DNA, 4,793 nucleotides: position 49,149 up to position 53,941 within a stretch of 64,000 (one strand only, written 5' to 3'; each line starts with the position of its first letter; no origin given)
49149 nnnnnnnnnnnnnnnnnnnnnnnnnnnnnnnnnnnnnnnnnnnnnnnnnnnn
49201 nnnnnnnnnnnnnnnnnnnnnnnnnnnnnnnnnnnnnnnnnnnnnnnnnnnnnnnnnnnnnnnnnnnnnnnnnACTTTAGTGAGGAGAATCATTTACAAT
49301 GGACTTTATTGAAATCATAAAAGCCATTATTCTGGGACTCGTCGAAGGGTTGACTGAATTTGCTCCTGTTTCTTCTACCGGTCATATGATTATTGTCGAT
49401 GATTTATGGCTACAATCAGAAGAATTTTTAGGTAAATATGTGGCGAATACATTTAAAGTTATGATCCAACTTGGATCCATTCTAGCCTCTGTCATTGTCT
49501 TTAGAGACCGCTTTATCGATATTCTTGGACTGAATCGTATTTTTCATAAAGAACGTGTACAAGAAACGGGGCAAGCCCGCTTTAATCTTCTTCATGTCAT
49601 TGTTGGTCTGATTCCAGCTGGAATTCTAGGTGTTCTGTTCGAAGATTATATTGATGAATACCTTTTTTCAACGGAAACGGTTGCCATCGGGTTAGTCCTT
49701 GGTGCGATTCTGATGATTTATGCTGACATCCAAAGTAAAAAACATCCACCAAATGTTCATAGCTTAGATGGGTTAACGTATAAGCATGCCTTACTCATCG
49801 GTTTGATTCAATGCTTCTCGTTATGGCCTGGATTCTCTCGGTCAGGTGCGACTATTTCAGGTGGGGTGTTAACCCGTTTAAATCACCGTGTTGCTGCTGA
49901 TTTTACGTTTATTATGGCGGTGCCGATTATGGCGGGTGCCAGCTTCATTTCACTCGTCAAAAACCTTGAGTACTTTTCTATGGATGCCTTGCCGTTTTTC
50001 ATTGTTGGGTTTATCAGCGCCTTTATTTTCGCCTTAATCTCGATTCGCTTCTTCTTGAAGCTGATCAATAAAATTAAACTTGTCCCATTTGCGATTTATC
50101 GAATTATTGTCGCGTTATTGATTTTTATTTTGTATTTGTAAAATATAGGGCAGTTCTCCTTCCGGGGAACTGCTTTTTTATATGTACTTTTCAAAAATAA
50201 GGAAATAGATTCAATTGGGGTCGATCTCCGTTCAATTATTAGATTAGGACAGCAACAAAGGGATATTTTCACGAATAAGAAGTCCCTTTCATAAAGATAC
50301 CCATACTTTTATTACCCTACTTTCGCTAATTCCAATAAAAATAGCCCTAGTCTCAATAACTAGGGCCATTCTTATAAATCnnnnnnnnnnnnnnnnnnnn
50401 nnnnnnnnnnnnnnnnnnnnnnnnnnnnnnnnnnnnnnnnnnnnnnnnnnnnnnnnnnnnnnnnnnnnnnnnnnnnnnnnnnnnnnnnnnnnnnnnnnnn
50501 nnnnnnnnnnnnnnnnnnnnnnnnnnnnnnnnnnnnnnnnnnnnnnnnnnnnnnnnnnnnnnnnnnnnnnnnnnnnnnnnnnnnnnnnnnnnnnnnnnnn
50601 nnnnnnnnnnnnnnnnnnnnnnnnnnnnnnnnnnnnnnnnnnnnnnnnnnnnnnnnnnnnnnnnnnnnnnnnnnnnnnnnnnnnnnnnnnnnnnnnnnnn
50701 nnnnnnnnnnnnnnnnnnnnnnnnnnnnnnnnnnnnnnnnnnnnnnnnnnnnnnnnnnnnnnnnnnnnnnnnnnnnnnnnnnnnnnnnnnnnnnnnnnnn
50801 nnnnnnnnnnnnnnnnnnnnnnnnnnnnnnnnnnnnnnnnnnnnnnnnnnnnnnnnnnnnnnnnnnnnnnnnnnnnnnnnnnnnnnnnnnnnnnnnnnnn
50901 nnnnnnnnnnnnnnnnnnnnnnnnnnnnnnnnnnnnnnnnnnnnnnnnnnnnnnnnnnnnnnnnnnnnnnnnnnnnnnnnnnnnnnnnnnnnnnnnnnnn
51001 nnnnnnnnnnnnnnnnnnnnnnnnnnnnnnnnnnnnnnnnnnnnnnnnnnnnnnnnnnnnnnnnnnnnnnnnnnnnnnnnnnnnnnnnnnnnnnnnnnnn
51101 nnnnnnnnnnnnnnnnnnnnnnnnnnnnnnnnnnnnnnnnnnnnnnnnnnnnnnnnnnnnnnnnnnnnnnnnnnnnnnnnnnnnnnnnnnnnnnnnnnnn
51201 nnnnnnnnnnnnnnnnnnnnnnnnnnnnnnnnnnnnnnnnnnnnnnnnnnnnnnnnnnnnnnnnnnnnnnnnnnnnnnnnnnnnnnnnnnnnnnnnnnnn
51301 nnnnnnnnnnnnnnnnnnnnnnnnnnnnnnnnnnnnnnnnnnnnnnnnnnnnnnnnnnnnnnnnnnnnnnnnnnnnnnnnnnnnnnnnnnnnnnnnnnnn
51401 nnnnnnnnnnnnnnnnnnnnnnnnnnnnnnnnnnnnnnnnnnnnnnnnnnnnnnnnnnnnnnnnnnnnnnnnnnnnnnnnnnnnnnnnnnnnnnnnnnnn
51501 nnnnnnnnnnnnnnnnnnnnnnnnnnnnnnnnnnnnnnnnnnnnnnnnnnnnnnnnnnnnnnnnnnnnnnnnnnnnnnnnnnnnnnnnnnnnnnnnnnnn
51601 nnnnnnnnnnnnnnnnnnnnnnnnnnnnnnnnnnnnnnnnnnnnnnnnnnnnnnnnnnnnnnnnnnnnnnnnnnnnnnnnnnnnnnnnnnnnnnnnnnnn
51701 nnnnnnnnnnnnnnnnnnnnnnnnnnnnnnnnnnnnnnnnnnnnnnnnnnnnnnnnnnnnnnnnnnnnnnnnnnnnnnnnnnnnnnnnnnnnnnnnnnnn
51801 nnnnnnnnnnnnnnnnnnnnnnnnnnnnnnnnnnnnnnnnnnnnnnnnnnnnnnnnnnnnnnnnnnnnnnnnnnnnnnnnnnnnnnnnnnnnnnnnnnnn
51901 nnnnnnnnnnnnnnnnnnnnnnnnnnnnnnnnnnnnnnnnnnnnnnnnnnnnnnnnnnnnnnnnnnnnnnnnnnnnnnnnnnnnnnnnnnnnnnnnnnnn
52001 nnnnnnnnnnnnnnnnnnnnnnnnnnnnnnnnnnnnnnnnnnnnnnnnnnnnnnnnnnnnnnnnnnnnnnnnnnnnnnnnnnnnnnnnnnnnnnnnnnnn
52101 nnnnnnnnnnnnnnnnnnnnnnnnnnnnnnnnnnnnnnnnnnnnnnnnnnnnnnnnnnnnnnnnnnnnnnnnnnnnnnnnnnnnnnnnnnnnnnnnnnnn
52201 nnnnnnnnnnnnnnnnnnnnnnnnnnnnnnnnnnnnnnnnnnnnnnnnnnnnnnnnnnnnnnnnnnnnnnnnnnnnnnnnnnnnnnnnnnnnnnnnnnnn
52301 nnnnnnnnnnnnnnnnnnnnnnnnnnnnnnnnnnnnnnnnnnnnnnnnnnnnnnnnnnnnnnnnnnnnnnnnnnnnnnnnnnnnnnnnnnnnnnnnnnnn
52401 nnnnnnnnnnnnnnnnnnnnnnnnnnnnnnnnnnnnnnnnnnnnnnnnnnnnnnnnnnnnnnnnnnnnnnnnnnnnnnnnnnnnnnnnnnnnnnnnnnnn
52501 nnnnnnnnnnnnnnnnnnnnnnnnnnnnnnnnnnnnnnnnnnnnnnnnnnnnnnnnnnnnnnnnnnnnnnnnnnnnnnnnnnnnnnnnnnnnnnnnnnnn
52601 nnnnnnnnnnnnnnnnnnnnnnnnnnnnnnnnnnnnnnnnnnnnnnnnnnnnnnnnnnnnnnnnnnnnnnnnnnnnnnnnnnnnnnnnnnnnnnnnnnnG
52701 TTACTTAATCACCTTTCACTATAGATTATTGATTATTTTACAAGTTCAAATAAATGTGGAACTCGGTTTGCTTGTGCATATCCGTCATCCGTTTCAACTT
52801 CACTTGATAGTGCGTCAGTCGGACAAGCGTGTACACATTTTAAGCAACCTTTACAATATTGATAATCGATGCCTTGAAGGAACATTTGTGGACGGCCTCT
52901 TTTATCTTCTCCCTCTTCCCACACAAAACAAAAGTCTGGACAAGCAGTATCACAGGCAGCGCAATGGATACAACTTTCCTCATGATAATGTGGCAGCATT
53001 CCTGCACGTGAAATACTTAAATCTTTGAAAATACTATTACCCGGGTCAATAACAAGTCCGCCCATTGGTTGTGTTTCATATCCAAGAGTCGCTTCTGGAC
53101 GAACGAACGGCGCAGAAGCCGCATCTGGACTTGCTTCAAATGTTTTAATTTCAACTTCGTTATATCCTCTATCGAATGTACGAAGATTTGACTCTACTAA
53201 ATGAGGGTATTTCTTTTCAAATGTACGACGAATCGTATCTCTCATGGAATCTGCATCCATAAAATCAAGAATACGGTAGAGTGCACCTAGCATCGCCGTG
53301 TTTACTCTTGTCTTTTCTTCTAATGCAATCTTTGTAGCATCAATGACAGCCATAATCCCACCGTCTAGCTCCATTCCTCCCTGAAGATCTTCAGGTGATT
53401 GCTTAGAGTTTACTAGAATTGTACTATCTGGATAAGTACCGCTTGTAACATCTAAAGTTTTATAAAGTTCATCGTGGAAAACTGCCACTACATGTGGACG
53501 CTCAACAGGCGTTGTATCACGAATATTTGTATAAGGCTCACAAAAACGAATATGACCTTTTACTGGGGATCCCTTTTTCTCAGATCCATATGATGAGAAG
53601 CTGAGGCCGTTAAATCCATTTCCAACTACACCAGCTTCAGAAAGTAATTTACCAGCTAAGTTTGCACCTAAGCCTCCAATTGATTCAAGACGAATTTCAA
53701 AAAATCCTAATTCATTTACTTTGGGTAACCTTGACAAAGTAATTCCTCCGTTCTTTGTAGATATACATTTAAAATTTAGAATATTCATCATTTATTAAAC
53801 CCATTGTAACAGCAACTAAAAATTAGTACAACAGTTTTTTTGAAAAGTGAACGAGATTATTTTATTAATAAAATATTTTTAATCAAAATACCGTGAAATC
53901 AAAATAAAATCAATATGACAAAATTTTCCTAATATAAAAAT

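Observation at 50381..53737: Two-chain (gamma-delta plus alpha-beta) 2-oxoacid:ferredoxin oxidoreductase in an aerobic bacillus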

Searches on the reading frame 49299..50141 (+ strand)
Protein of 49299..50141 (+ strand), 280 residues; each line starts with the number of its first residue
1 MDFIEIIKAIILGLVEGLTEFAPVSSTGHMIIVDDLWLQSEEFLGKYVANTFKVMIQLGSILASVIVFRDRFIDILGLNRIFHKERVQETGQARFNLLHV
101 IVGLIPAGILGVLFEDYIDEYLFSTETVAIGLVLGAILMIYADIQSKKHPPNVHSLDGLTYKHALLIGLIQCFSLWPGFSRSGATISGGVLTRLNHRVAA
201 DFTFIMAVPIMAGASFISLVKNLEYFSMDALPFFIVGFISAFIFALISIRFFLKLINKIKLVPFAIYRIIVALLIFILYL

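Call 48: search_protein_families(library=pfam, proteins=[window:49299-50141:+], max_evalue=0.00001)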
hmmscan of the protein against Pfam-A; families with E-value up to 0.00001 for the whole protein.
window:49299-50141:+ (280 aa): 1 family
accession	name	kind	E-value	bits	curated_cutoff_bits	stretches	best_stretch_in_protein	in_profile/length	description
PF02673.24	BacA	-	1.7e-78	264.3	33.4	1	9-273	1-256/257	Bacitracin resistance protein BacA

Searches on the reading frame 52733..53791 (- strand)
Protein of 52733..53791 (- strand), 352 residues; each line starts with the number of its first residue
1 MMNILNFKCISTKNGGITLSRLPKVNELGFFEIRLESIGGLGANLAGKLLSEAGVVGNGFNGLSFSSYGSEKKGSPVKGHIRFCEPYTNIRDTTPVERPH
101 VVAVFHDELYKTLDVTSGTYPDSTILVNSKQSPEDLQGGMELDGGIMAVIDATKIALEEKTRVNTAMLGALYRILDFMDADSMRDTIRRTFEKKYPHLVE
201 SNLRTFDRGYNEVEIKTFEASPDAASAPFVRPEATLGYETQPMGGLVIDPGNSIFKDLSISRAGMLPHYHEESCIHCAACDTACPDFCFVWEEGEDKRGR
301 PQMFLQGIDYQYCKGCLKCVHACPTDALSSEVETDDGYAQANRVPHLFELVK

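Call 3: search_protein_families(library=pfam, proteins=[window:52733-53791:-])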
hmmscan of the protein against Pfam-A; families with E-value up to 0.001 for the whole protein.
window:52733-53791:- (352 aa): 9 families
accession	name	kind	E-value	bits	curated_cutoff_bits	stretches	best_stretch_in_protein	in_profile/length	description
PF01558.24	POR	-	5.2e-30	105.3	27.4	1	39-211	1-173/173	Pyruvate ferredoxin/flavodoxin oxidoreductase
PF12838.12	Fer4_7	-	4.5e-09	37.1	27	1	273-327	1-52/52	4Fe-4S dicluster domain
PF13237.11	Fer4_10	-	1e-08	35.4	25.5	2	269-324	4-53/53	4Fe-4S dicluster domain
PF00037.32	Fer4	-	1e-08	35.1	21.1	1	308-328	3-23/24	4Fe-4S binding domain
PF12797.12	Fer4_2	-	1.7e-07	31.2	24.5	1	267-285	3-21/22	4Fe-4S binding domain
PF14697.11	Fer4_21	-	4.3e-06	27.2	35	1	270-328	4-57/59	4Fe-4S dicluster domain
PF13187.11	Fer4_9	-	3.3e-05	24.3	27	1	274-327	2-51/52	4Fe-4S dicluster domain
PF12837.12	Fer4_6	-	3.5e-05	24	25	0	308-328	4-24/24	4Fe-4S binding domain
PF13484.11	Fer4_16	-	5.4e-05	24.3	30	0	313-332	2-22/66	4Fe-4S double cluster binding domain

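Call 4: search_protein_families(library=ncbifam, proteins=[window:52733-53791:-])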
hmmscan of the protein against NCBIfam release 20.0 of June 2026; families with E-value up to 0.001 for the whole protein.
window:52733-53791:- (352 aa): 55 families (the best 25 are shown)
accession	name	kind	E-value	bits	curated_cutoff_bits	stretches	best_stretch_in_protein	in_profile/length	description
TIGR02175.1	PorC_KorC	subfamily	3.7e-31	108.2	81.1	1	31-214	2-176/177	2-oxoacid:acceptor oxidoreductase, gamma subunit, pyruvate/2-ketoisovalerate family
NF040683.1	PorC_Meth_Thtga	equivalog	3.1e-26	92.2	270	1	31-215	2-175/177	pyruvate synthase subunit PorC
NF006321.0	PRK08534.1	equivalog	1.3e-25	90.2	225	1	31-214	2-178/181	pyruvate ferredoxin oxidoreductase subunit gamma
NF045762.1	PhenlGlyoxDHPadE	equivalog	2.7e-23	82.8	300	1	31-219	2-185/187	NADH-dependent phenylglyoxylate dehydrogenase subunit gamma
NF010632.0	PRK14029.1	equivalog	1.3e-19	70.6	335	1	31-215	2-182/185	pyruvate/ketoisovalerate ferredoxin oxidoreductase subunit gamma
NF045790.1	OxalOxreddelta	equivalog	5e-17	62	230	1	76-333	62-311/316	oxalate oxidoreductase subunit delta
NF004497.0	PRK05844.1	equivalog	2.9e-16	59.6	243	1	31-214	2-186/186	pyruvate flavodoxin oxidoreductase subunit gamma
NF040684.1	PorD_Arch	equivalog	1e-14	54.4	120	1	242-333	3-84/85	pyruvate synthase subunit PorD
TIGR02179.1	PorD_KorD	subfamily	1.1e-14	54.2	60.05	1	265-333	18-77/78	2-oxoacid:acceptor oxidoreductase, delta subunit, pyruvate/2-ketoisovalerate family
TIGR02176.1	pyruv_ox_red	equivalog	1.2e-14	53.2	911.35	1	63-326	446-754/1167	pyruvate:ferredoxin (flavodoxin) oxidoreductase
NF007204.0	PRK09625.1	equivalog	1e-12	48.2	125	1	267-329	54-107/133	pyruvate flavodoxin oxidoreductase subunit delta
NF005322.0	PRK06853.1-2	equivalog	1.4e-11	44.6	237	1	123-213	105-193/197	indolepyruvate oxidoreductase subunit beta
TIGR01971.1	NuoI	subfamily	1.1e-09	37.9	113.05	1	270-333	40-103/121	NADH-quinone oxidoreductase, chain I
NF007203.0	PRK09624.1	equivalog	3.8e-09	36.7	171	1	243-330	23-100/105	pyuvate ferredoxin oxidoreductase subunit delta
NF006323.0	PRK08537.1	equivalog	1.9e-08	33.9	235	1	32-214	4-179/181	2-oxoacid:ferredoxin oxidoreductase subunit gamma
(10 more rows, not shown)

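Call 7: search_solved_structures(query=window:52733-53791:-, max_evalue=0.001)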
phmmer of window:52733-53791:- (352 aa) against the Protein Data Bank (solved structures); distinct sequences matched with E-value up to 0.001: 66 (the best 60 are shown).
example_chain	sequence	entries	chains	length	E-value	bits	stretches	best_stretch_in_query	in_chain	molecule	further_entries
2raa_A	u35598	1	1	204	2.1e-23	86.3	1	30-214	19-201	Pyruvate synthase subunit porC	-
9bt4_E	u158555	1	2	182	5.3e-16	62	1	32-209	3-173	Pyruvate:Ferredoxin Oxidoreductase, subunit gamma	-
5c4i_B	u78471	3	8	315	6.1e-09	38.8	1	76-335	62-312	Oxalate oxidoreductase subunit delta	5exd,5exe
9bt4_G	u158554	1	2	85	6.5e-07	32.1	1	242-331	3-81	Pyruvate:Ferredoxin Oxidoreductase, subunit delta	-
6cin_A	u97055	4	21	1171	4.1e-06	29.5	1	61-305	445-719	PYRUVATE-FERREDOXIN OXIDOREDUCTASE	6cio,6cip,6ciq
7p7k_I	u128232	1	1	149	7e-06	28.7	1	271-333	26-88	NADH-quinone oxidoreductase subunit I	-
7p62_I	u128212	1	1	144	7.9e-06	28.5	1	271-333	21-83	NADH-quinone oxidoreductase subunit I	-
7p69_I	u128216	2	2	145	8e-06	28.5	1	271-333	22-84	NADH-quinone oxidoreductase subunit I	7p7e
7p61_I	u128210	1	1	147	8.3e-06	28.5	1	271-333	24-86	NADH-quinone oxidoreductase subunit I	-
7awt_I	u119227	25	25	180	1.1e-05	28.1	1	271-332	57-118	NADH-quinone oxidoreductase subunit I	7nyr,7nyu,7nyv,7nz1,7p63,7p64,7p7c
9grx_I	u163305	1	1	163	2.7e-05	26.8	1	267-333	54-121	NAD(P)H-quinone oxidoreductase subunit I, chloroplastic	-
7eu3_I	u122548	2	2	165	3.5e-05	26.4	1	267-333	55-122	NAD(P)H-quinone oxidoreductase subunit I, chloroplastic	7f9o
9lut_C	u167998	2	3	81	4.3e-05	26.1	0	310-329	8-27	Photosystem I iron-sulfur center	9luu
9hyu_C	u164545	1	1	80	5e-05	25.9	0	307-334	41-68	Photosystem I iron-sulfur center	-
8jze_c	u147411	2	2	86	8.5e-05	25.2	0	310-330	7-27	Photosystem I PsaC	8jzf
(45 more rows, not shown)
